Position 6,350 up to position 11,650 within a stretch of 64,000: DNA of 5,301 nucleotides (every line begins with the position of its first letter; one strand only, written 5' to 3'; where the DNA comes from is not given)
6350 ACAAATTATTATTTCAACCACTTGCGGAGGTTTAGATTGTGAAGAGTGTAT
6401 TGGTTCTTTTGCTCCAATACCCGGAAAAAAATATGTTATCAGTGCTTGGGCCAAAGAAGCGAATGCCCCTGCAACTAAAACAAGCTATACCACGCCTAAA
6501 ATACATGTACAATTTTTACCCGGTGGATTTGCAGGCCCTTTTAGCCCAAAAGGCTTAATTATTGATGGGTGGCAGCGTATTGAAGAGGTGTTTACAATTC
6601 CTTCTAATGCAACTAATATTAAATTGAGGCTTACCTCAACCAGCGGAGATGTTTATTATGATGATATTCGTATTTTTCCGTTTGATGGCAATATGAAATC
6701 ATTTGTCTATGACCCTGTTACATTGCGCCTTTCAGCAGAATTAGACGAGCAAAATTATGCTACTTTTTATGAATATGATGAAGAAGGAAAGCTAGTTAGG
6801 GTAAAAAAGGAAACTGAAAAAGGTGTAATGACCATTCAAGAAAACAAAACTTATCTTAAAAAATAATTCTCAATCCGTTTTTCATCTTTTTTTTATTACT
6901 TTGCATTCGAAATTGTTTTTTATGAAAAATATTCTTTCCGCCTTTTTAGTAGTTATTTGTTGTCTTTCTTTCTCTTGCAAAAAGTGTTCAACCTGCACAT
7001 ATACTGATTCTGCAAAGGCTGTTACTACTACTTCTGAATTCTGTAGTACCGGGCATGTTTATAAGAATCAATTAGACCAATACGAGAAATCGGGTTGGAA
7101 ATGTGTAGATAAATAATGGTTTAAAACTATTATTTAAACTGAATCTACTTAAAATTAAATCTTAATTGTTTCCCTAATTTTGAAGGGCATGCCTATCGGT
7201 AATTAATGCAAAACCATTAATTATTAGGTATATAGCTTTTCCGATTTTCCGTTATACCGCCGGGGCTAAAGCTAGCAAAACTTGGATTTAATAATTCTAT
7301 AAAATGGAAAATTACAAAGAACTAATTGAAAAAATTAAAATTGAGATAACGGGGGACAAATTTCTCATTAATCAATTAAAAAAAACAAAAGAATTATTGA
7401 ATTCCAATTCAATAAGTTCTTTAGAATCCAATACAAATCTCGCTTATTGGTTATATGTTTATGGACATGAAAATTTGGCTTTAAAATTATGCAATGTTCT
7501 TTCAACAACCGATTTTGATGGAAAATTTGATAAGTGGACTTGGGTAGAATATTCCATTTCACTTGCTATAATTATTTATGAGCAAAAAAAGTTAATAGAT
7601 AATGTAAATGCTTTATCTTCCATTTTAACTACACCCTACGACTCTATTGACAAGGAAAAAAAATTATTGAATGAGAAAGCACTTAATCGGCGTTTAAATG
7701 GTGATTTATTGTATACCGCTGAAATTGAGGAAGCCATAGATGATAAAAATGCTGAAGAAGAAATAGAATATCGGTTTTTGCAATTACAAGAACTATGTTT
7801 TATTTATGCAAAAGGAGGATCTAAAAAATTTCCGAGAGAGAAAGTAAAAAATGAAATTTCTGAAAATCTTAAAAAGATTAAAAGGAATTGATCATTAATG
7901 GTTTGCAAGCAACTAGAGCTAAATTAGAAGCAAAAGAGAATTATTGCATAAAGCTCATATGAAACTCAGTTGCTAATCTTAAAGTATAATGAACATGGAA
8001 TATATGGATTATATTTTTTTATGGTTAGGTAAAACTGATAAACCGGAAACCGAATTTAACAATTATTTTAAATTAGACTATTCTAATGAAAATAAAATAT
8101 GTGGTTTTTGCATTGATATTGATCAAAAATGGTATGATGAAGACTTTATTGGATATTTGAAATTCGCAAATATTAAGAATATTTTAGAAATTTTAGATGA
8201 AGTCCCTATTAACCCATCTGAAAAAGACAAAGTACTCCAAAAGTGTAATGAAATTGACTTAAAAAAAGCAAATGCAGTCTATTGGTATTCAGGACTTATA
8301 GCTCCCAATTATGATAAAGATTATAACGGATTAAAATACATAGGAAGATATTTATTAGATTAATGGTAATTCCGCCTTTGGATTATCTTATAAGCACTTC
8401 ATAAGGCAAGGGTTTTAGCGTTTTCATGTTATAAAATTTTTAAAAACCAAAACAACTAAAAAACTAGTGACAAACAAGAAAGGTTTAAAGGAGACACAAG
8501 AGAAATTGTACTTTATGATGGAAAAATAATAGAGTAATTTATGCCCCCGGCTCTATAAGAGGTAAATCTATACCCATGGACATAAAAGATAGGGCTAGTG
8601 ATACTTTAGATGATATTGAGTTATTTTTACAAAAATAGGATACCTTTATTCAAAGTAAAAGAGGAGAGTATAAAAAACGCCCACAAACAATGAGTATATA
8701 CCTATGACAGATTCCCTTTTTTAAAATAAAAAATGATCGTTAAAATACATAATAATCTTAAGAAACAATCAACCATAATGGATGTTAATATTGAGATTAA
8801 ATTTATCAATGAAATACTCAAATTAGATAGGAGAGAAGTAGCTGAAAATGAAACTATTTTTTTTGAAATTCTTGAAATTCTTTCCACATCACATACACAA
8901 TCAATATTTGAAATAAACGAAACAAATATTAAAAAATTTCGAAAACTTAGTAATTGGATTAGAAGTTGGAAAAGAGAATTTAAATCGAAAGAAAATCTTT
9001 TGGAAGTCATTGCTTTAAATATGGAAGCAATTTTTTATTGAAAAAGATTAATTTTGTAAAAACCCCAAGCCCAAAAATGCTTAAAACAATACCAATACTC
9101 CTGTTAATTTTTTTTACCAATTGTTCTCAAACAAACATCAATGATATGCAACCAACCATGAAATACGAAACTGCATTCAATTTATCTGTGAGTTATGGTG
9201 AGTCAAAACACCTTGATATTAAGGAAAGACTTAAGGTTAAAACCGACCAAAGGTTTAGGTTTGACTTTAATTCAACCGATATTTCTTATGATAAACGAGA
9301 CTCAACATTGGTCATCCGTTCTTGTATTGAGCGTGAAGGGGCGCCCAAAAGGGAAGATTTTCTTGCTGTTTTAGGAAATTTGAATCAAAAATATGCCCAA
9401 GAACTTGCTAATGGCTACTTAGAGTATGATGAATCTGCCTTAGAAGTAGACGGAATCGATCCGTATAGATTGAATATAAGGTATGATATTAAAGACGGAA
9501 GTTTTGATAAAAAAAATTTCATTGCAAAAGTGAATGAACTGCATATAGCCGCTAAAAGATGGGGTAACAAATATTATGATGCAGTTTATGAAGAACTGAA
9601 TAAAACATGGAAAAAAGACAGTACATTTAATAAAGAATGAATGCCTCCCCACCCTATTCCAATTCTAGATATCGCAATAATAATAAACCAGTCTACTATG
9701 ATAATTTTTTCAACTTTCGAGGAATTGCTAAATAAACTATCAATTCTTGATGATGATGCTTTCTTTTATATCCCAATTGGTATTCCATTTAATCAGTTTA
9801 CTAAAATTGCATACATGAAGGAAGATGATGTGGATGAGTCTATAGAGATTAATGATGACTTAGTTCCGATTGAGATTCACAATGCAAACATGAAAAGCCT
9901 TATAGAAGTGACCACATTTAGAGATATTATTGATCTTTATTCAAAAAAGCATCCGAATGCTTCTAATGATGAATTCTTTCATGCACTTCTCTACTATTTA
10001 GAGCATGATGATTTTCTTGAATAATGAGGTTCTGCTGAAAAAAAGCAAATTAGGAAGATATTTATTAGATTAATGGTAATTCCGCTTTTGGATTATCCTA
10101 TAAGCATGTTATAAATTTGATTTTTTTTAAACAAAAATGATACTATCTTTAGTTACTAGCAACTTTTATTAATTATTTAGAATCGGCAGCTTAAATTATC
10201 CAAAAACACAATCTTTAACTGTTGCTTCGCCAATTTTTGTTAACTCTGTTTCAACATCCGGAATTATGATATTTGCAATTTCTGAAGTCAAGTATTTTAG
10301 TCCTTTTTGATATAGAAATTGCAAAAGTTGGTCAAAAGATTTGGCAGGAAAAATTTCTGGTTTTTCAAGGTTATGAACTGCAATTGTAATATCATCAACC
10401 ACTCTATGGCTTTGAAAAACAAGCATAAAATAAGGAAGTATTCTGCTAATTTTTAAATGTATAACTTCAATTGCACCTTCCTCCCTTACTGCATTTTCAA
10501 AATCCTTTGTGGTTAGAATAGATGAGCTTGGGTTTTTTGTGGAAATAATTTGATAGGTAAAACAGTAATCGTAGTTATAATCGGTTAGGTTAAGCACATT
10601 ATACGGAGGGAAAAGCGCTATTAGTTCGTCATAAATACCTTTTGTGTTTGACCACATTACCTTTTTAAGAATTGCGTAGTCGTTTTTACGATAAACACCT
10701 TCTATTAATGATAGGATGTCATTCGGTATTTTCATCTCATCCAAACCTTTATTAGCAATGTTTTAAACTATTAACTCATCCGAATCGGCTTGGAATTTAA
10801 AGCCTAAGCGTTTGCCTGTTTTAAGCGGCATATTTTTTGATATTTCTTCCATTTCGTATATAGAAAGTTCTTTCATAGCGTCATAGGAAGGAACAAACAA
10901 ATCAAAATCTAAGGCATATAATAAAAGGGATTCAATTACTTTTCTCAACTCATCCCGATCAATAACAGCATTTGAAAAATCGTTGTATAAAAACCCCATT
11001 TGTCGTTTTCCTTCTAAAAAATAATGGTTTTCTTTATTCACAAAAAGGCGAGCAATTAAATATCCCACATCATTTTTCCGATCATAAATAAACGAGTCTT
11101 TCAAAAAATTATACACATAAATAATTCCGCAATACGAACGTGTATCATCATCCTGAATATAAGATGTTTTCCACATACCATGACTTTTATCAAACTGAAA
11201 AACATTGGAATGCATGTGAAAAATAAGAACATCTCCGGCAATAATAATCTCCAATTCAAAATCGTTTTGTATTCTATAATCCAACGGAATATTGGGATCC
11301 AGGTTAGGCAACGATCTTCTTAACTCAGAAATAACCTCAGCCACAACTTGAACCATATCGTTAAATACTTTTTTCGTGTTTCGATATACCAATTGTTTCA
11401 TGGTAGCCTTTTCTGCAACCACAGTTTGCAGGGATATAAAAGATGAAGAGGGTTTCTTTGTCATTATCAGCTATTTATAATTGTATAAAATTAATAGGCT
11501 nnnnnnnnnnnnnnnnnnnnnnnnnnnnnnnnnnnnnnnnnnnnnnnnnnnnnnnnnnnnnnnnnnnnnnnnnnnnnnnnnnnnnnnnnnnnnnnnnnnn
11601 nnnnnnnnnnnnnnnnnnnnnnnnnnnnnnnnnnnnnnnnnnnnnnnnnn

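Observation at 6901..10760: AT-rich island of small orphan ORFs including an Imm22-like gene: candidate orphan-immunity (acquired interbacterial defence-like) array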

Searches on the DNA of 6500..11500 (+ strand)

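Call 77: search_rna_families(source=window, start=6500, end=11500, threshold=evalue, max_evalue=1)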
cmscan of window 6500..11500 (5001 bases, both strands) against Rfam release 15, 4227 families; matches with E-value up to 1: 2.
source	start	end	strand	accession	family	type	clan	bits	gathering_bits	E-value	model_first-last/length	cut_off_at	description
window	7864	7884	-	RF01354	CRISPR-DR45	Gene; CRISPR;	-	23.8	37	0.91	1-24/24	no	CRISPR RNA direct repeat element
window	10360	10420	+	RF03765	mir-2059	Gene; miRNA;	-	21.6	90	0.96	1-68/68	no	mir-2059 microRNA precursor family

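Call 95: search_dna_similar(query=window:7117-10762:+, collection=plasmids, mode=distant, max_rows=10)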
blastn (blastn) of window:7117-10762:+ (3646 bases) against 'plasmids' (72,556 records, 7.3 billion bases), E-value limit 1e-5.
No match.

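Call 96: search_dna_similar(query=window:7117-10762:+, collection=phages, mode=distant, max_rows=10)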
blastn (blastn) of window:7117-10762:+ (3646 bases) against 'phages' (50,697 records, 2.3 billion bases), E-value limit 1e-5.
No match.

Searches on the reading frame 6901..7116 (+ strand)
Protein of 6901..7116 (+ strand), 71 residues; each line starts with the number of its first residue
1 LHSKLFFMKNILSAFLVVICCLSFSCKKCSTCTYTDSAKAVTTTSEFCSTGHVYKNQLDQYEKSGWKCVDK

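Call 3: search_protein_families(library=pfam, proteins=[window:6901-7116:+], max_evalue=1)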
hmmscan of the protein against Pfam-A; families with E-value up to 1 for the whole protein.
window:6901-7116:+ (71 aa): 1 family
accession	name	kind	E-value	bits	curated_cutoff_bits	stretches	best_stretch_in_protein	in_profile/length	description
PF21827.1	New_glue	-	0.018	15.2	31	1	8-48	1-41/94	New glue protein family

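Call 6: search_protein_families(library=ncbifam, proteins=[window:6901-7116:+], max_evalue=0.1)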
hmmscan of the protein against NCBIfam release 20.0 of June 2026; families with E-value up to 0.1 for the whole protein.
window:6901-7116:+ (71 aa): 1 family
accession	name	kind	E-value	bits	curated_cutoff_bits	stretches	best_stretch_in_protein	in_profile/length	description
NF004488.0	PRK05818.1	equivalog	0.099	12.3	218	1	3-33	15-47/261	DNA polymerase III subunit delta'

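Call 42: search_protein_families(library=padloc, proteins=[window:6922-7116:+], max_evalue=0.01)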
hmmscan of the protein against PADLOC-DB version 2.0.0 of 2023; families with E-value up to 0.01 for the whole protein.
window:6922-7116:+ (64 aa): 0 families

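Call 56: search_protein_families(library=pfam, proteins=[L137:7576-7986:+, L139:7208-7987:+, L146:2410-3189:+, L137:7067-7372:+, L137:8527-9183:+, L137:9196-9498:+, L137:10382-10756:+, L140:6342-7139:+, L140:8431-8739:+, L137:1464-2792:+], max_evalue=0.1)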
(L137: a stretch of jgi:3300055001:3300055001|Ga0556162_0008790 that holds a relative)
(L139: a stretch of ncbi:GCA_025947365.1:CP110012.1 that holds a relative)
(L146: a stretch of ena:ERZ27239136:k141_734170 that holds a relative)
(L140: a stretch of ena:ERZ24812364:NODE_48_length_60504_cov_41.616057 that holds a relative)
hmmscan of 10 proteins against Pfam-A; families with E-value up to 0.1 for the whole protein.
L137:7576-7986:+ (136 aa): 0 families

L139:7208-7987:+ (259 aa): 1 family
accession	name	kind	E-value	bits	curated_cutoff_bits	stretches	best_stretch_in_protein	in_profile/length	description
PF03527.20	RHS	-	3.8e-05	23.9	27.9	1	30-60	6-36/38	RHS protein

L146:2410-3189:+ (259 aa): 2 families
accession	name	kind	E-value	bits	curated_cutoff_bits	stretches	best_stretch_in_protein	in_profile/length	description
PF03527.20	RHS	-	6.3e-06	26.4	27.9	1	30-60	6-36/38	RHS protein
PF20749.2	DUF6833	-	0.081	13.1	26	0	206-235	27-57/57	Domain of unknown function (DUF6833)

L137:7067-7372:+ (101 aa): 0 families

L137:8527-9183:+ (218 aa): 2 families
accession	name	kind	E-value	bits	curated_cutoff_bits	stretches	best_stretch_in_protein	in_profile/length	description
PF02267.23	Rib_hydrolayse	-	6.6e-05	22.8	25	1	91-190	64-175/241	ADP-ribosyl cyclase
PF17780.6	OCRE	-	0.021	15.3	24.7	1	14-43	12-43/52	OCRE domain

L137:9196-9498:+ (100 aa): 1 family
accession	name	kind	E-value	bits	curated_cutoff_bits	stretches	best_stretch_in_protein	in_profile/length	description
PF15603.11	Imm74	-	0.051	14.1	27.1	1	50-85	33-71/80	Immunity protein 74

L137:10382-10756:+ (124 aa): 0 families

L140:6342-7139:+ (265 aa): 0 families

L140:8431-8739:+ (102 aa): 1 family
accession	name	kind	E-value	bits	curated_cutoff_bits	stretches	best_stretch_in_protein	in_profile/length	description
PF15565.11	Imm30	-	0.06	13.9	27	1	16-97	8-92/98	Immunity protein 30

L137:1464-2792:+ (442 aa): 0 families

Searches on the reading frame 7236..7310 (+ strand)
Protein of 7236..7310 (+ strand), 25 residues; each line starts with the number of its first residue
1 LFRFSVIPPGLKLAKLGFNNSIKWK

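Call 82: search_protein_families(library=pfam, proteins=[window:7236-7310:+], max_evalue=1)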
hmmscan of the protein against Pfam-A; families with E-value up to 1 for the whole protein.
seq(25 aa): 0 families
